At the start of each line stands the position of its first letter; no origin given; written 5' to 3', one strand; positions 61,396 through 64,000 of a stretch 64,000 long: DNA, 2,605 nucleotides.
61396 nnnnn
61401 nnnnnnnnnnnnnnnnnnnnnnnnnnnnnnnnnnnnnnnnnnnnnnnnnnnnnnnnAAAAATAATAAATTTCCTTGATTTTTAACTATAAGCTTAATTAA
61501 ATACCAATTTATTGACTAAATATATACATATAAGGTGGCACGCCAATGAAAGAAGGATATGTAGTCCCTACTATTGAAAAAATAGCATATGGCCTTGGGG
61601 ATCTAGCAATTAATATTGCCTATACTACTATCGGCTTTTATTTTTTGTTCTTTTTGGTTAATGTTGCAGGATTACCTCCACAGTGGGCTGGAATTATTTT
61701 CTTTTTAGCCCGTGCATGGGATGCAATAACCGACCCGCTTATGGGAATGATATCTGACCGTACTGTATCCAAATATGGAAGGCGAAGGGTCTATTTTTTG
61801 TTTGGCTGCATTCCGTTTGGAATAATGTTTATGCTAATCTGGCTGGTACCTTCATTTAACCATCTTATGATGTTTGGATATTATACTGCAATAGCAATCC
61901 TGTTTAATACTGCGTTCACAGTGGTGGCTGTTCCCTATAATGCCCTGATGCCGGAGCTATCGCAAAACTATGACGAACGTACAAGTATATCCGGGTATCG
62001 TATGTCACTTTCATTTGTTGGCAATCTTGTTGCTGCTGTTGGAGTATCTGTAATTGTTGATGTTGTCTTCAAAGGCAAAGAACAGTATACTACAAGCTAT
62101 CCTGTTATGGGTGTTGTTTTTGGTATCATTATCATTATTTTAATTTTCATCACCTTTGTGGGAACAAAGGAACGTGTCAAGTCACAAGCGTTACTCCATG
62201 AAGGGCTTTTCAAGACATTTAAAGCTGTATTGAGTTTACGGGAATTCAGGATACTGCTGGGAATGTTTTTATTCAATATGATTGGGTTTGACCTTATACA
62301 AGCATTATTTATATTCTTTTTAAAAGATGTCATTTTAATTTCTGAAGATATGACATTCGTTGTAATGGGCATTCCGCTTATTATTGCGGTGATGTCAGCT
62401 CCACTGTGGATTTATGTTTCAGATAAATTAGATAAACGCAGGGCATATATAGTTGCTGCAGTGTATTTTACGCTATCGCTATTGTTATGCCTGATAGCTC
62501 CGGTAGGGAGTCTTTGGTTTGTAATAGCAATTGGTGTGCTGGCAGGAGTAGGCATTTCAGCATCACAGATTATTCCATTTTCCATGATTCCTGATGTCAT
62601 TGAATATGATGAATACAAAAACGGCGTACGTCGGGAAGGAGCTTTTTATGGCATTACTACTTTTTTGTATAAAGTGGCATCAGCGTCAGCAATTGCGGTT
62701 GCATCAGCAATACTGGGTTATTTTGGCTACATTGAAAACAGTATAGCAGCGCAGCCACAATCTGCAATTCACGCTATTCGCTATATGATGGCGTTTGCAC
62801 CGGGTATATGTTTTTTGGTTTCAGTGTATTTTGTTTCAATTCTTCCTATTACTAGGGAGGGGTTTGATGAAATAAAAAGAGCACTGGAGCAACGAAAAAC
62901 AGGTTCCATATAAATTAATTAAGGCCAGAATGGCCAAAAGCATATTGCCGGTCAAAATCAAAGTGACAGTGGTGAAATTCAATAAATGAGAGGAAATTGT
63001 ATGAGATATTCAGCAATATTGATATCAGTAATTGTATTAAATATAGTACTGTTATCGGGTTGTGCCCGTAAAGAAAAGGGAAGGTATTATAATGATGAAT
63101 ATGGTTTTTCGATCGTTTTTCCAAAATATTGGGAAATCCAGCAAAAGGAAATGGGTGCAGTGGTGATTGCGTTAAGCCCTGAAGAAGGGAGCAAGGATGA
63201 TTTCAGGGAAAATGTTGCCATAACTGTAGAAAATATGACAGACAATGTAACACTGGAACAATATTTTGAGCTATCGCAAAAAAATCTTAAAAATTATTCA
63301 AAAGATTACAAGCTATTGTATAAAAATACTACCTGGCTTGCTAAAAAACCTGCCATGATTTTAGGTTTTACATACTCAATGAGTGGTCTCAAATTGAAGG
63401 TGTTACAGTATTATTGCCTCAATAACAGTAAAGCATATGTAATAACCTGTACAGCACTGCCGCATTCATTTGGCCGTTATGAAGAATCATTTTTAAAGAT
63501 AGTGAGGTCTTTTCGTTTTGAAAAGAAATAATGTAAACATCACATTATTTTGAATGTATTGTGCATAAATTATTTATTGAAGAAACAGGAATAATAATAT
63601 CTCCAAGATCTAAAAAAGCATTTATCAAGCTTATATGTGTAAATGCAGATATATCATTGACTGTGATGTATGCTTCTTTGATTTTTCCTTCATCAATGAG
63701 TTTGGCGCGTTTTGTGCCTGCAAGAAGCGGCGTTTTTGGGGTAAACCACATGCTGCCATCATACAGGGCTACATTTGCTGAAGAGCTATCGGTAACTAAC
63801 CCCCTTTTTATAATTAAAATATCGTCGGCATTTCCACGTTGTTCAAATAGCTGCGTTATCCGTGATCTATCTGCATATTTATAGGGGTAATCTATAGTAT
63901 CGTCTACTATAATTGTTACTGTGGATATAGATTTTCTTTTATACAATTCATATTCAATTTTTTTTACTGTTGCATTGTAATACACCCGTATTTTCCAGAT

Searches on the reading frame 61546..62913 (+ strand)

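Call 34: search_protein_families(library=pfam, proteins=[window:61546-62913:+], max_evalue=0.001)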
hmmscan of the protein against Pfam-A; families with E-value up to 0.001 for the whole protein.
window:61546-62913:+ (455 aa): 3 families
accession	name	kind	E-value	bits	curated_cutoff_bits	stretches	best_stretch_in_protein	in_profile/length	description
PF13347.12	MFS_2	-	6.5e-93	312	27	1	15-437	2-427/427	MFS/sugar transport protein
PF07690.21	MFS_1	-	9.2e-23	81.1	33.4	2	39-380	25-344/347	Major Facilitator Superfamily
PF11700.14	ATG22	-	1.3e-06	27.9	24.1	1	54-334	79-396/482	Vacuole effluxer Atg22 like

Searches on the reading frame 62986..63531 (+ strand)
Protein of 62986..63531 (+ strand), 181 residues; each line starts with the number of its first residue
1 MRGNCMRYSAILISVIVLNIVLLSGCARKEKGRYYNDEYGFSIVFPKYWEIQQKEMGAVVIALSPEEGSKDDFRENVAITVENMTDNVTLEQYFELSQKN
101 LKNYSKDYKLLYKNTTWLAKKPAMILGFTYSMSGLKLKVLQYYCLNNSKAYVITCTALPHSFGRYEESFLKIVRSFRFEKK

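Call 34: search_protein_families(library=pfam, proteins=[window:62986-63531:+], max_evalue=0.001)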
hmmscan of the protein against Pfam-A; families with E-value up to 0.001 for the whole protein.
window:62986-63531:+ (181 aa): 3 families
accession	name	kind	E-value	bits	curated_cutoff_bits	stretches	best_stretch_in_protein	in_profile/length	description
PF18933.6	PsbP_2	-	4.1e-09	37.1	27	1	30-178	43-184/184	PsbP-like protein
PF08786.17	DcrB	-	6.3e-06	26.8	27.2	1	74-161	26-113/127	DcrB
PF01789.22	PsbP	-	0.00078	20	23.5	0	33-178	5-155/155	PsbP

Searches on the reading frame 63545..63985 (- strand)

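Call 34: search_protein_families(library=pfam, proteins=[window:63545-63985:-], max_evalue=0.001)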
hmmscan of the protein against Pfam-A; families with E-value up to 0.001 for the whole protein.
window:63545-63985:- (146 aa): 1 family
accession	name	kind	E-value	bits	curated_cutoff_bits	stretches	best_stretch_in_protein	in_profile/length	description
PF01063.24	Aminotran_4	-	1.6e-10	41.6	28.5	1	37-126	120-216/223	Amino-transferase class IV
